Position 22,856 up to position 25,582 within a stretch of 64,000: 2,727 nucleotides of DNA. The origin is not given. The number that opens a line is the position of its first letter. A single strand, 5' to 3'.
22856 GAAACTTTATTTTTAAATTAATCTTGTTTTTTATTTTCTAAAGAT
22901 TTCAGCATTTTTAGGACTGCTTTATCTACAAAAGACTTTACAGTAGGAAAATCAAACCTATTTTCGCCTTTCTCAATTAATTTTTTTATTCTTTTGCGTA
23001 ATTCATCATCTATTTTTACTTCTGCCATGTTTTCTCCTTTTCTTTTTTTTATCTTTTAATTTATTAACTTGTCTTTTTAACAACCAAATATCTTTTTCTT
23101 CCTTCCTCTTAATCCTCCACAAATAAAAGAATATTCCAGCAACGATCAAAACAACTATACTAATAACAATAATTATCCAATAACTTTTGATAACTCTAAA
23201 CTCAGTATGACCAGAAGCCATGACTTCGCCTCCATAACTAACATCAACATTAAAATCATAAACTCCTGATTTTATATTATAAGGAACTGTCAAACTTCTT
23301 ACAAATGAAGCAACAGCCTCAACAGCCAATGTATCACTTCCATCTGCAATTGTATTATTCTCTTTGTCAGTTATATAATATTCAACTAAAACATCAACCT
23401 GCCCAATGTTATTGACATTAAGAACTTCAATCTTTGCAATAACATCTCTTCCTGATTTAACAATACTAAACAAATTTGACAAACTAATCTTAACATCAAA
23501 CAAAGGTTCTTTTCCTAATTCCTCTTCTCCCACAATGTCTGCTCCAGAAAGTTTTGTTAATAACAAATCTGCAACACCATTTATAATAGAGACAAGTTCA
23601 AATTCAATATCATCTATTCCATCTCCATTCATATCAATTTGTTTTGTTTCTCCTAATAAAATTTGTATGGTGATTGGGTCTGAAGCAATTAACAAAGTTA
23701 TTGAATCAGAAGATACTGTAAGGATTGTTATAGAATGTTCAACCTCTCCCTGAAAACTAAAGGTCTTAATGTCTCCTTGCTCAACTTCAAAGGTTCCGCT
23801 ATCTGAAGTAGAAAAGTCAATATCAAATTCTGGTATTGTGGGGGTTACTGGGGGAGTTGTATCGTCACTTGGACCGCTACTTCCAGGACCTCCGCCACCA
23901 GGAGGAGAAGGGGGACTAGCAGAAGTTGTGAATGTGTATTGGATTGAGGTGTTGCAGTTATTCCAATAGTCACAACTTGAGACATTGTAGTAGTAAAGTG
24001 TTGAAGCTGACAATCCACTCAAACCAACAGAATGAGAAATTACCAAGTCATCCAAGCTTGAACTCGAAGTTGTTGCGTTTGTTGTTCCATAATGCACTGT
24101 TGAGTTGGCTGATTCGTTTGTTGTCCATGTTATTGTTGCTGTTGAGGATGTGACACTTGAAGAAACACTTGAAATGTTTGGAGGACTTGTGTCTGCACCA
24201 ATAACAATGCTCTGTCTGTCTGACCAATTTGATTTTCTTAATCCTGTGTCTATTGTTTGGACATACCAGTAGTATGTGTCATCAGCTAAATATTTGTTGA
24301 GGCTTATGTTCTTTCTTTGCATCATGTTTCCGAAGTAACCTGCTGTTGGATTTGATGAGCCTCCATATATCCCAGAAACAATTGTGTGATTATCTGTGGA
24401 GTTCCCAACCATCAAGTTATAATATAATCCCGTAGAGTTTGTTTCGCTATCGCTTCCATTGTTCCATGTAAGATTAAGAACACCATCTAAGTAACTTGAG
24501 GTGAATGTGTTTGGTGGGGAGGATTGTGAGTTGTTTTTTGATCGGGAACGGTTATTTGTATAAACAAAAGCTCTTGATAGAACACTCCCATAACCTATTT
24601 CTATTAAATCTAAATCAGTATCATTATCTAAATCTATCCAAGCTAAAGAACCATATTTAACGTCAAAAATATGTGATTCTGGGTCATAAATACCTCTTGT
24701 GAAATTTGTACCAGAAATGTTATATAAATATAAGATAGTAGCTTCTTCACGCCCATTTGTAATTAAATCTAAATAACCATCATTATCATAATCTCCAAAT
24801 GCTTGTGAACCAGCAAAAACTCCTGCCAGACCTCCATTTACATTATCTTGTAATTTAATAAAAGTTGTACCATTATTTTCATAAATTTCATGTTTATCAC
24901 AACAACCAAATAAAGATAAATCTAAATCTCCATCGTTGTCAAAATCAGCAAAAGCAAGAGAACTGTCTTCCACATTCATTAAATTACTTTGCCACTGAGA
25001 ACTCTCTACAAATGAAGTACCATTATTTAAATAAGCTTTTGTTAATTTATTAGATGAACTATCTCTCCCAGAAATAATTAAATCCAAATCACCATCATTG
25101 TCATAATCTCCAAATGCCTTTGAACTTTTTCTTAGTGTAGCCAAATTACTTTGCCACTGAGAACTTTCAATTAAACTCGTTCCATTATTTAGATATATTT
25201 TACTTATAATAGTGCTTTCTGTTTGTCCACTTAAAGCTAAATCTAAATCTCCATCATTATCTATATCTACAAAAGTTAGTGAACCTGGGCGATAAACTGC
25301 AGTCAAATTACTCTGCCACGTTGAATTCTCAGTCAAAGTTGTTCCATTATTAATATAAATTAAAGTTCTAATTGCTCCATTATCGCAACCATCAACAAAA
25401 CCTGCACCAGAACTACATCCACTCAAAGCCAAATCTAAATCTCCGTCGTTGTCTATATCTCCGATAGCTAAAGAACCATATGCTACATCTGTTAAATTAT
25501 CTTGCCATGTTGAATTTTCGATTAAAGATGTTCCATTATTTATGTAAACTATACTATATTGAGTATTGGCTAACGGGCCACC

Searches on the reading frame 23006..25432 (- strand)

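Call 41: search_protein_families(library=pfam, proteins=[window:23006-25432:-], max_evalue=0.0001)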
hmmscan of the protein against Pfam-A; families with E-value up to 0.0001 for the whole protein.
window:23006-25432:- (808 aa): 3 families
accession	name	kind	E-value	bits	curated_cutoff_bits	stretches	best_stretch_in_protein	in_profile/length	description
PF13517.12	FG-GAP_3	-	2.9e-20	73.1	26.9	3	109-172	1-59/61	FG-GAP-like repeat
PF01839.29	FG-GAP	-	8.4e-10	38.8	22.1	0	211-225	6-20/37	FG-GAP repeat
PF16656.11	Pur_ac_phosph_N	-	1.4e-06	29.2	30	1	419-503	3-93/93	Purple acid Phosphatase, N-terminal domain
